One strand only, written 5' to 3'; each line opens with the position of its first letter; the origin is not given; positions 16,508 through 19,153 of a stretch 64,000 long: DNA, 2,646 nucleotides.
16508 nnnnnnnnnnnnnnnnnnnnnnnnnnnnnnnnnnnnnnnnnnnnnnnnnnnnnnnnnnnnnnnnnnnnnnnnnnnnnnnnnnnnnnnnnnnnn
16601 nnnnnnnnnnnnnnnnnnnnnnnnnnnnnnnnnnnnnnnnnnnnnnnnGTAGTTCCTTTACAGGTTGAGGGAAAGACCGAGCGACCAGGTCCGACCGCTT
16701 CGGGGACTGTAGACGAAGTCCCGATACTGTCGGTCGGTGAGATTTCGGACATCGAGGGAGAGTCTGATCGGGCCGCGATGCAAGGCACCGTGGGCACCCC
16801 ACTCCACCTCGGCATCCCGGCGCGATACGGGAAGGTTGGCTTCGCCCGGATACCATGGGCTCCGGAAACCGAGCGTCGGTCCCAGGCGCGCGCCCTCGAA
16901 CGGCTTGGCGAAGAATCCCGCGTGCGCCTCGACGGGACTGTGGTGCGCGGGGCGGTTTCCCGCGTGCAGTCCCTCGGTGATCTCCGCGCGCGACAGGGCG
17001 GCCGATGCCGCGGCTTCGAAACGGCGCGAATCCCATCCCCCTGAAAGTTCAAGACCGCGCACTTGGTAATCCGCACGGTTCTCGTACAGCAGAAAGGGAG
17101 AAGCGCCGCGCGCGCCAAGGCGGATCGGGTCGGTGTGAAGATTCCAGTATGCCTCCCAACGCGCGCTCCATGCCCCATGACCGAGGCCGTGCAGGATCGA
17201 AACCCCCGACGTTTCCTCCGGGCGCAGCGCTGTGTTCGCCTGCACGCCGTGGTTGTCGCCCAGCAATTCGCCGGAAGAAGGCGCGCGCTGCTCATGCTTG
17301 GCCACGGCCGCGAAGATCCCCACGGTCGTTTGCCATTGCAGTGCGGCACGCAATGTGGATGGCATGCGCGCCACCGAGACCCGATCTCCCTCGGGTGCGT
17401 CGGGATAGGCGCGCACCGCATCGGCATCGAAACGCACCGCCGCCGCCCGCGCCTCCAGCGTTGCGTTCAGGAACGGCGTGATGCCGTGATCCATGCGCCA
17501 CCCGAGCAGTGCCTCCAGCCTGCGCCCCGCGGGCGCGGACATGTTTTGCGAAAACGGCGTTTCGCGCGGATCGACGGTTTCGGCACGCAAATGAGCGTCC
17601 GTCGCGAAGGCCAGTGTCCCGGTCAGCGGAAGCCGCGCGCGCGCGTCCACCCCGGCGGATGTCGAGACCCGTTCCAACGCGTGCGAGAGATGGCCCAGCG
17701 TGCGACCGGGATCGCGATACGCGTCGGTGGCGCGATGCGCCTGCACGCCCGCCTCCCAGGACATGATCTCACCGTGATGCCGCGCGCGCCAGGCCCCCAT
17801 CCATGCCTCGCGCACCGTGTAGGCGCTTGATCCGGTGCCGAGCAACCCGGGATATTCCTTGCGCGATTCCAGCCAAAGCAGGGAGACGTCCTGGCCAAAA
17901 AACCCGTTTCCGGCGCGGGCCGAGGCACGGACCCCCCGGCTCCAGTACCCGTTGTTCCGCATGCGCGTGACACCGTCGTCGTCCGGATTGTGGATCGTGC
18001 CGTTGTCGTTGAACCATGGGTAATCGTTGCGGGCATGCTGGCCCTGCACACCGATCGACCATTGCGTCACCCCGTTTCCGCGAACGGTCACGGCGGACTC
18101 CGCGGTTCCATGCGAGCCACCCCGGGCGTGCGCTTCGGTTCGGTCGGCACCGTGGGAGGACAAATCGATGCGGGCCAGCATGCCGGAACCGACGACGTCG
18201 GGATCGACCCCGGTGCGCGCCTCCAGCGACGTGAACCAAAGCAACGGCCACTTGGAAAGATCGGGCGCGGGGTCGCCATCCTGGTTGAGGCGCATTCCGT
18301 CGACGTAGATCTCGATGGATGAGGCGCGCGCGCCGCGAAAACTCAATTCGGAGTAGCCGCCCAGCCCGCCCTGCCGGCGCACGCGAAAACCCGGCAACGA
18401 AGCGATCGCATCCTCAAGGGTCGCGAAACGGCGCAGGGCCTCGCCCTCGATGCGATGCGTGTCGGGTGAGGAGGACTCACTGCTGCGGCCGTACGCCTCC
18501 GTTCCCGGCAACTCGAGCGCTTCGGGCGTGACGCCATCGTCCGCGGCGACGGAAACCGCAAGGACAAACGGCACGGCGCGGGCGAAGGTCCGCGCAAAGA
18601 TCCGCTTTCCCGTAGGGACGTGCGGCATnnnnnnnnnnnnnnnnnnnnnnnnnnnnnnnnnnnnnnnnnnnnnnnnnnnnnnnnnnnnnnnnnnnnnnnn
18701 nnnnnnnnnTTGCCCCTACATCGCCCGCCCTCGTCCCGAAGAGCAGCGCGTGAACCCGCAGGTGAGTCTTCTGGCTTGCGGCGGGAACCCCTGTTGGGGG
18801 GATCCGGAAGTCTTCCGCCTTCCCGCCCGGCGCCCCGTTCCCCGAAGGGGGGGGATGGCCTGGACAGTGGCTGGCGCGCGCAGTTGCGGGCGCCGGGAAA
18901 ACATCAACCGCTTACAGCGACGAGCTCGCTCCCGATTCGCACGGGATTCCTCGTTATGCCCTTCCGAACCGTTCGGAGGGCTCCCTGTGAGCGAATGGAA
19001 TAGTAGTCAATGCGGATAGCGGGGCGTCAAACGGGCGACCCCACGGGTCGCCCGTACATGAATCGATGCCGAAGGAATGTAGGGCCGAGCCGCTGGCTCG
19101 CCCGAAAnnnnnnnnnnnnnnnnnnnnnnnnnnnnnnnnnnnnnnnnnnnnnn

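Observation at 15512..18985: Cobalamin riboswitch, BtuB-like TonB receptor and BtuG-like propeller lipoprotein form one vitamin B12 capture unit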

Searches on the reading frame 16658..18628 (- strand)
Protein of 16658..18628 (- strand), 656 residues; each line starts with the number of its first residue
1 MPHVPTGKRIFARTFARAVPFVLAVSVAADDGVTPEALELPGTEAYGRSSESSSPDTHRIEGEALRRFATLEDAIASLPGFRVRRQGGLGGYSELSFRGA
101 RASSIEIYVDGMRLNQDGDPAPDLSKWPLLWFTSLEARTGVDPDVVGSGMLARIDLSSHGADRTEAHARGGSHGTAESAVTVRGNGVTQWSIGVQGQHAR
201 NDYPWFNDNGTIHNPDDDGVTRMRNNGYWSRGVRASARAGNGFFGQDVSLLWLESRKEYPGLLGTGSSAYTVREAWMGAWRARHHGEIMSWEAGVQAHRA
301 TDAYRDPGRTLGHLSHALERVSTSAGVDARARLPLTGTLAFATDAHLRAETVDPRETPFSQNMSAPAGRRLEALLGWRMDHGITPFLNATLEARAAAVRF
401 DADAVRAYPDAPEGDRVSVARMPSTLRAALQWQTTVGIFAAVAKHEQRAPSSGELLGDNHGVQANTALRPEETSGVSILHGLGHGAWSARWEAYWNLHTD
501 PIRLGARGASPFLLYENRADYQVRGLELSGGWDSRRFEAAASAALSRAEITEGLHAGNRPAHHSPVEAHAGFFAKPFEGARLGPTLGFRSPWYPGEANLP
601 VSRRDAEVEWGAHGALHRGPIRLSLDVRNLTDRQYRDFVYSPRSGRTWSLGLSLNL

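Call 7: search_protein_families(library=pfam, proteins=[window:16658-18628:-], max_evalue=0.01)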
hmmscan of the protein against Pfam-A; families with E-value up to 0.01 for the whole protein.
window:16658-18628:- (656 aa): 1 family
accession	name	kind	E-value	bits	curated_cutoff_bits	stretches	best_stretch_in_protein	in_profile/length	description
PF07715.20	Plug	-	2.6e-09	38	23.9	1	68-148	22-101/107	TonB-dependent Receptor Plug Domain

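Call 8: search_protein_families(library=ncbifam, proteins=[window:16658-18628:-], max_evalue=0.01)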
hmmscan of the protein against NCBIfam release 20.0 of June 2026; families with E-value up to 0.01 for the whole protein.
window:16658-18628:- (656 aa): 5 families
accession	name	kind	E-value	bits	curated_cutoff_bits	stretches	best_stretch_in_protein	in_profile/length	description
NF038079.1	TonB_sider_MxcH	equivalog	1.2e-11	43.4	925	1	57-204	136-290/792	TonB-dependent siderophore myxochelin receptor MxcH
NF007926.1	PRK10641.1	equivalog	5.7e-09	35.1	836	1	70-174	63-170/617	TonB-dependent vitamin B12 receptor BtuB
TIGR01779.1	TonB-B12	equivalog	3.5e-07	29.2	599.7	1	69-284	63-275/614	TonB-dependent vitamin B12 receptor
TIGR01785.1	TonB-hemin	subfamily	1.3e-06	27.1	316.85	0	448-545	439-558/677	TonB-dependent heme/hemoglobin receptor family protein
TIGR01786.1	TonB-hemlactrns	subfamily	7e-06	24.7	323.75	0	68-121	38-90/719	TonB-dependent hemoglobin/transferrin/lactoferrin family receptor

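Call 10: find_homologous_proteins(query=window:16658-18628:-)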
Query window:16658-18628:- (656 aa): 34 proteins with E <= 0.001 among 8000 candidates.
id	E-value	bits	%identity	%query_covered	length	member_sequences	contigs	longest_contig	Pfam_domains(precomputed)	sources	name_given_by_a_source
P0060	0.0e+0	1492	100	100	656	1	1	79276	PF07715.21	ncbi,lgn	-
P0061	2.9e-283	959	66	100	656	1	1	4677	PF07715.21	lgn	-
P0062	1.4e-192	660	52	100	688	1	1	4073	PF07715.21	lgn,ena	-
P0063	3.1e-192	659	51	99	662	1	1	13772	PF07715.21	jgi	jgi:hypothetical protein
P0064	4.6e-192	658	54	95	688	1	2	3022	PF07715.21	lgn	-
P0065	8.2e-192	657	50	100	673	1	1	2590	PF07715.21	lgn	-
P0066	1.7e-189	650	52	95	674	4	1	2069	PF07715.21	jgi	jgi:outer membrane cobalamin receptor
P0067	6.4e-187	641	54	94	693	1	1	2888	PF07715.21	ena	-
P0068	5.9e-186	638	53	95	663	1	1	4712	PF07715.21,PF00593.31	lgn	-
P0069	2.9e-182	626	55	92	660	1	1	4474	PF07715.21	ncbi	-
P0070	1.4e-181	623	52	95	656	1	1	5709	PF07715.21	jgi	jgi:hypothetical protein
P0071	1.5e-181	623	52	95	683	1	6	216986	PF07715.21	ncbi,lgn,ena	-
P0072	1.1e-177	611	51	96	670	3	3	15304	PF07715.21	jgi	jgi:hypothetical protein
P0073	1.9e-177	610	48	100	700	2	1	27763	PF07715.21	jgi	jgi:hypothetical protein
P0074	3.4e-177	609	51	95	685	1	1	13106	PF07715.21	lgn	-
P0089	3.4e-162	559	47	95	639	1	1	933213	PF07715.21,PF00593.31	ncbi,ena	-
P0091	1.9e-156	540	44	97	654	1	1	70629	PF07715.21,PF00593.31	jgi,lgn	-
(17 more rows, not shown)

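Call 15: search_solved_structures(query=A2, max_evalue=1)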
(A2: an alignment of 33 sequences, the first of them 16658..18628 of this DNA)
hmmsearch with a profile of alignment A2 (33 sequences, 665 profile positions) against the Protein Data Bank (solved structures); distinct sequences matched with E-value up to 1: 18.
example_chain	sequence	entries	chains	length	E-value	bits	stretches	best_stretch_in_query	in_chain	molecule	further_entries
1nqe_A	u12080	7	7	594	3.7e-12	48.6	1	69-224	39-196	Vitamin B12 receptor | Vitamin B12 transporter btuB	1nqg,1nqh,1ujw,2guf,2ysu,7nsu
3m8b_A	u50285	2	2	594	3.9e-12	48.5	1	70-224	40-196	Vitamin B12 transporter btuB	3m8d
3rgm_A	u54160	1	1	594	4.4e-12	48.4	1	69-223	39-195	Vitamin B12 transporter BtuB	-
3rgn_A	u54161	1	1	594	4.4e-12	48.3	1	69-224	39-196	Vitamin B12 transporter BtuB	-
2gsk_A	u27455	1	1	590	5.1e-12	48.1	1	70-224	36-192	Vitamin B12 transporter btuB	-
1nqf_A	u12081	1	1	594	5.2e-12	48.1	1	69-224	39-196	Vitamin B12 receptor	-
9gbc_A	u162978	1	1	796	4.4e-10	41.7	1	45-212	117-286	TonB-linked outer membrane receptor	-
8p97_A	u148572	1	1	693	1.3e-08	36.9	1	93-223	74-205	TonB-dependent receptor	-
8p98_A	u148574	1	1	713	1.3e-08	36.8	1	93-223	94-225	Vitamin B12 transporter BtuB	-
8bmx_C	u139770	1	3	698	3.8e-06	28.7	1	89-223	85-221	Putative TonB-linked outer membrane receptor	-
8blw_A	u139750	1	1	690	3.1e-05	25.7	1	14-130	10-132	Vitamin B12 transporter BtuB1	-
8a60_A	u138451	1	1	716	0.00037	22.2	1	527-644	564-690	Ferrichrome outer membrane transporter/phage receptor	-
8a8c_A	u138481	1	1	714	0.00037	22.2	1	527-644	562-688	Ferrichrome outer membrane transporter/phage receptor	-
2fcp_A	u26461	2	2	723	0.00039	22.1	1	527-644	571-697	PROTEIN (FERRIC HYDROXAMATE UPTAKE RECEPTOR) | FhuA iron-ferrichrome transporter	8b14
1qff_A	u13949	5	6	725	0.00039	22.1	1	527-644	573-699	FERRIC HYDROXAMATE UPTAKE RECEPTOR | PROTEIN (FERRIC HYDROXAMATE UPTAKE RECEPTOR) | FERRIC HYDROXAMATE RECEPTOR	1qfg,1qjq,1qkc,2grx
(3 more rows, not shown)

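Call 18: find_related_loci(query=A2, collection=genome_contigs, flank=5000)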
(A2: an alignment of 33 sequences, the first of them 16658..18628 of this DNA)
Query A2 (656 aa) in genome_contigs; peptide patterns used: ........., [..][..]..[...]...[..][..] (x = any residue, [..] = any of these).
20 stretches matched a pattern; 8 encode a relative of the query (tblastn E <= 1e-3); 8 distinct loci.
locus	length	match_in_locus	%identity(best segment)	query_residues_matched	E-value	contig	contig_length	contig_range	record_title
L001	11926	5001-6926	51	27-648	1e-179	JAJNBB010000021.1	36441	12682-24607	MAG: Fibrobacteria bacterium isolate C_No_T20_A_bin.76 scaffold_616, whole genome shotgun sequence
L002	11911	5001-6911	52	36-648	2e-179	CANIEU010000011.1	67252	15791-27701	MAG: Fibrobacteres bacterium isolate RH-14apr17-165 genome assembly, contig: RH-14apr17-C914, whole genome shotgun seque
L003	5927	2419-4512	49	11-656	0e+0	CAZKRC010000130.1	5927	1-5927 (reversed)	MAG TPA_asm: uncultured Bifidobacterium sp. isolate SRP220891_co3_272 genome assembly, contig: NODE_26347_length_5927_co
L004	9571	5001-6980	48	36-656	8e-176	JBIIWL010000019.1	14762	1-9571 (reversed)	MAG: Fibrobacteria bacterium isolate ME2005-04-11_3300042883_group2_bin29 Rohwer_bin1431_scaffold_2846_c1, whole genome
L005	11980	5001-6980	43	3-656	7e-163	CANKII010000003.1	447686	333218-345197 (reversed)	MAG: Fibrobacteres bacterium isolate RH-27jun17-228 genome assembly, contig: RH-27jun17-C16, whole genome shotgun sequen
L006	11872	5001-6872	45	35-656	3e-155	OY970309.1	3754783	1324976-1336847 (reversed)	MAG: uncultured Fibrobacteria bacterium isolate MFD05502.bin.1.3 genome assembly, chromosome: 1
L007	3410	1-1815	48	97-656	8e-156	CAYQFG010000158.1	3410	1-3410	MAG TPA_asm: uncultured Bifidobacterium sp. isolate SRP220891_co3_391 genome assembly, contig: NODE_67123_length_3410_co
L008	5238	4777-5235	54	20-173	1e-43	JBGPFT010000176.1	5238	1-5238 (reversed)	MAG: Fibrobacteria bacterium isolate OBJ_0618_7090110_60 k141_2693478_length_5238_cov_17.2804, whole genome shotgun sequ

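Call 21: find_related_loci(query=A2, collection=metagenome_contigs, flank=5000)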
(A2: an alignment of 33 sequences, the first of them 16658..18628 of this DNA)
Query A2 (656 aa) in metagenome_contigs; peptide patterns used: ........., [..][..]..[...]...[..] (x = any residue, [..] = any of these).
103 stretches matched a pattern; 3 encode a relative of the query (tblastn E <= 1e-3); 3 distinct loci.
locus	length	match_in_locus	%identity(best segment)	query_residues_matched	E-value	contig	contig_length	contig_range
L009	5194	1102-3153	48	36-656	6e-166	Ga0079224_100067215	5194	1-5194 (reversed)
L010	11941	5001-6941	44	20-656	2e-162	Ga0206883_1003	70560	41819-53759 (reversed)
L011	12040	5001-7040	49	33-656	1e-180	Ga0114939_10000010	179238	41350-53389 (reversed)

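Call 62: predict_structure(alignment_id=A2)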
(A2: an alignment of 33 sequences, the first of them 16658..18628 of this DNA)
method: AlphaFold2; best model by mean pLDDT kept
length: 656 residues; sequences in the alignment: 33
mean_pLDDT: 73.7   pTM: 0.75
mean pLDDT of the five models: 73.7, 71.4, 68.7, 66.9, 65.2
residues with pLDDT >= 90: 96; 70-90: 350; 50-70: 125; < 50: 85
segments of 3 or more residues with pLDDT < 50: 1-56, 86-93, 141-150, 510-516
pLDDT, mean of each block of 10 residues (from residue 1): 34 39 28 23 25 44 70 71 48 49 67 67 71 71 40 71 80 80 77 83 66 61 76 89 86 86 68 91 86 92 83 74 92 88 91 73 72 91 88 91 77 82 89 87 87 76 77 88 86 88 63 52 87 89 86 79 81 90 89 59 76 88 86 65 73 85
secondary structure, 60 per line:
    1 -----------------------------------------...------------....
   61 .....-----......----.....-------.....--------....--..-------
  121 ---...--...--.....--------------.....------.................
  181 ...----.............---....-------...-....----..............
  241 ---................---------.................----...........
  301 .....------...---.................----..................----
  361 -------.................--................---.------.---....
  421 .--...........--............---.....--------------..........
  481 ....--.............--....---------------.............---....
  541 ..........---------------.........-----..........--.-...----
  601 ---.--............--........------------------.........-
elements in order: E57-61 H62-65 H71-76 E81-85 E93-97 E106-109 E134-138 E153-157 E164-171 E175-183 E188-200 E204-207 E219-222 E227-240 E244-259 E269-285 E290-305 E318-334 E339-356 E368-384 E387-402 E417-421 E424-434 E437-448 H452-456 E471-484 E487-499 H502-505 E521-533 E537-550 E566-574 E580-589 E607-618 E621-628 E647-655

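Call 65: fold_search(model_id=the predicted structure, library=pdb)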
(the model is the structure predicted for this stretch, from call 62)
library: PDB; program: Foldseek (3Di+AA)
matches with E <= 10: 791; with E <= 0.001: 242
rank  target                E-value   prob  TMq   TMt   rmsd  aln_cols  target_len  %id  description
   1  9c4o                  8.3e-26  1.00  0.71  0.70   6.0       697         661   14  Cryo-EM structure of PqqU with ligand PQQ (released 2024-06-19)
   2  9a3c_MODEL_1_A        2.3e-25  1.00  0.71  0.62  17.2       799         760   13  Model of E. coli Fiu by in-cell photo-crosslinking MS and deep learning (released 2023-02-24)
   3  1nqg                  2.6e-25  1.00  0.66  0.74   5.9       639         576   16  OUTER MEMBRANE COBALAMIN TRANSPORTER (BTUB) FROM E. COLI, WITH BOUND CALCIUM (released 2003-04-29)
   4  2gsk_A                1.4e-24  1.00  0.67  0.74   8.0       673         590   16  Structure of the BtuB:TonB Complex (released 2006-06-13)
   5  6v81                  4.2e-24  1.00  0.71  0.72   5.7       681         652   14  The crystal structure of the outer-membrane transporter YncD (released 2020-05-06)
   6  9gbc_A                5.2e-24  1.00  0.70  0.69   6.3       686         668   15  Bacteroides thetaiotaomicron siderophore transporter XusA in complex with surface-exposed lipoprotein XusB (released 2025-08-06)
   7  3m8d                  6.0e-24  1.00  0.67  0.74   6.0       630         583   17  Crystal structure of spin-labeled BtuB V10R1 with bound calcium and cyanocobalamin (released 2010-09-15)
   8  2guf                  8.6e-24  1.00  0.63  0.73   6.4       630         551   15  In meso crystal structure of the cobalamin transporter, BtuB (released 2006-12-05)
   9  1nqh                  2.0e-23  1.00  0.65  0.72   6.2       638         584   16  OUTER MEMBRANE COBALAMIN TRANSPORTER (BTUB) FROM E. COLI, WITH BOUND CALCIUM AND CYANOCOBALAMIN (VITAMIN B12) SUBSTRATE (released 2003-04-29)
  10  4epa                  3.3e-23  1.00  0.67  0.69   6.1       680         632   14  The crystal structure of the ferric yersiniabactin uptake receptor FyuA from Yersinia pestis (released 2012-06-20)
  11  1nqe                  6.0e-23  1.00  0.65  0.76   5.8       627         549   15  OUTER MEMBRANE COBALAMIN TRANSPORTER (BTUB) FROM E. COLI (released 2003-04-29)
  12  1po3_B                7.0e-23  1.00  0.67  0.69   6.1       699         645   13  Crystal structure of ferric citrate transporter FecA in complex with ferric citrate (released 2003-11-18)
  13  5fp1                  7.8e-23  1.00  0.66  0.62   7.0       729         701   13  Crystal structure of the siderophore receptor PiuA from Acinetobacter baumannii (released 2016-05-11)
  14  3m8b                  8.2e-23  1.00  0.63  0.74   5.9       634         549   15  Crystal structure of spin-labeled BtuB V10R1 in the apo state (released 2010-09-15)
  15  4aip_B                1.2e-22  1.00  0.65  0.64   6.5       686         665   13  The FrpB iron transporter from Neisseria meningitidis (F3-3 variant) (released 2013-01-23)
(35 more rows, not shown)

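Call 84: search_protein_families(library=pfam, proteins=[L010:935-3844:+, L010:3826-4965:+, L010:8067-8777:+], max_evalue=0.01)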
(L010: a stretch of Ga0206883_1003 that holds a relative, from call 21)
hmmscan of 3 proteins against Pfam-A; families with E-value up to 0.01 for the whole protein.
L010:935-3844:+ (969 aa): 3 families
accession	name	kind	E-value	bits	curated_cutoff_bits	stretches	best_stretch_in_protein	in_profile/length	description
PF02867.20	Ribonuc_red_lgC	-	1.6e-186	621.4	23.9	1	358-893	1-523/523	Ribonucleotide reductase, barrel domain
PF00317.26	Ribonuc_red_lgN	-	1.4e-21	76.7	28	1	282-354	4-76/77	Ribonucleotide reductase, all-alpha domain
PF03477.21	ATP-cone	-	2e-20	73.5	25.8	1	20-115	2-87/88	ATP cone domain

L010:3826-4965:+ (379 aa): 1 family
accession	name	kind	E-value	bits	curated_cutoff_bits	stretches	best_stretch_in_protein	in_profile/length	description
PF00268.27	Ribonuc_red_sm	-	1.2e-90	304.2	33.6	1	61-346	2-281/281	Ribonucleotide reductase, small chain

L010:8067-8777:+ (236 aa): 0 families

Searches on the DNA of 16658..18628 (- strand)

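Call 20: search_rna_families(sources=[L001, L002, L003, L004, L005, L006, L007, L008], threshold=gathering)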
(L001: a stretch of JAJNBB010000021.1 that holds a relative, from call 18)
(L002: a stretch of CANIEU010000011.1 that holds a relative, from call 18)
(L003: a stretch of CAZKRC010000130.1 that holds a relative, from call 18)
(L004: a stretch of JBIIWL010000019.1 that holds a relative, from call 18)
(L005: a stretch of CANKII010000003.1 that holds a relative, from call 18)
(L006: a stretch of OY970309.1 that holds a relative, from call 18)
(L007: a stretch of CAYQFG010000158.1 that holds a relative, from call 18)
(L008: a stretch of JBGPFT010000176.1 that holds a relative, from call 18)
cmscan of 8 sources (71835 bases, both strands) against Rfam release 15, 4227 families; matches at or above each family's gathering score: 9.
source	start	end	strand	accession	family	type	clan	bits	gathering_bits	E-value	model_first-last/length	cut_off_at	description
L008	4519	4726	+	RF00174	Cobalamin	Cis-reg; riboswitch;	CL00101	93.1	31.5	8.7e-22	1-189/189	no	Cobalamin riboswitch aptamer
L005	4687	4905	+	RF00174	Cobalamin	Cis-reg; riboswitch;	CL00101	85.4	31.5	1.4e-19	1-189/189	no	Cobalamin riboswitch aptamer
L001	4531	4767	+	RF00174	Cobalamin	Cis-reg; riboswitch;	CL00101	80.4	31.5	3.8e-18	1-189/189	no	Cobalamin riboswitch aptamer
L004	4482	4732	+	RF00174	Cobalamin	Cis-reg; riboswitch;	CL00101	72.5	31.5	6.9e-16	1-189/189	no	Cobalamin riboswitch aptamer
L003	1898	2145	+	RF00174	Cobalamin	Cis-reg; riboswitch;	CL00101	69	31.5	6.8e-15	1-189/189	no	Cobalamin riboswitch aptamer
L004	9373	9446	-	RF00005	tRNA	Gene; tRNA;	CL00001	68.9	29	6.9e-13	1-71/71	no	tRNA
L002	11533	11606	-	RF00005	tRNA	Gene; tRNA;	CL00001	68.7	29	8.2e-13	1-71/71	no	tRNA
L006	4547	4810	+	RF00174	Cobalamin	Cis-reg; riboswitch;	CL00101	68.7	31.5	8.6e-15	1-189/189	no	Cobalamin riboswitch aptamer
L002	4509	4767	+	RF00174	Cobalamin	Cis-reg; riboswitch;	CL00101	64.5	31.5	1.3e-13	1-189/189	no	Cobalamin riboswitch aptamer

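Call 22: search_rna_families(sources=[L009, L010, L011], threshold=gathering)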
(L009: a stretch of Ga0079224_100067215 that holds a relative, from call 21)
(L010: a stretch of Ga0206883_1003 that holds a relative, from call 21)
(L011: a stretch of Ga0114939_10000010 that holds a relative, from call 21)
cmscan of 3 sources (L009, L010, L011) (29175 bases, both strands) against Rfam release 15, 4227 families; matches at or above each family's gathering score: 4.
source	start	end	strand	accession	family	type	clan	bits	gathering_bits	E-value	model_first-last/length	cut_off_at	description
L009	532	768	+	RF00174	Cobalamin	Cis-reg; riboswitch;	CL00101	75.9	31.5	2.9e-17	1-189/189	no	Cobalamin riboswitch aptamer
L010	590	821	+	RF00174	Cobalamin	Cis-reg; riboswitch;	CL00101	75.3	31.5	4.4e-17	1-189/189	no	Cobalamin riboswitch aptamer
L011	4561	4802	+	RF00174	Cobalamin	Cis-reg; riboswitch;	CL00101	71.6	31.5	5.2e-16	1-189/189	no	Cobalamin riboswitch aptamer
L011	9485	9558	-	RF00005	tRNA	Gene; tRNA;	CL00001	68.9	29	2.8e-13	1-71/71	no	tRNA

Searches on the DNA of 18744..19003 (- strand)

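Call 78: search_dna_similar(query=window:18744-19003:-, collection=ecoli_genomes, mode=distant, max_evalue=10, max_rows=5)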
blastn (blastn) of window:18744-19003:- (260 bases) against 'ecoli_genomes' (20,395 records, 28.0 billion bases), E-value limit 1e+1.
No match.
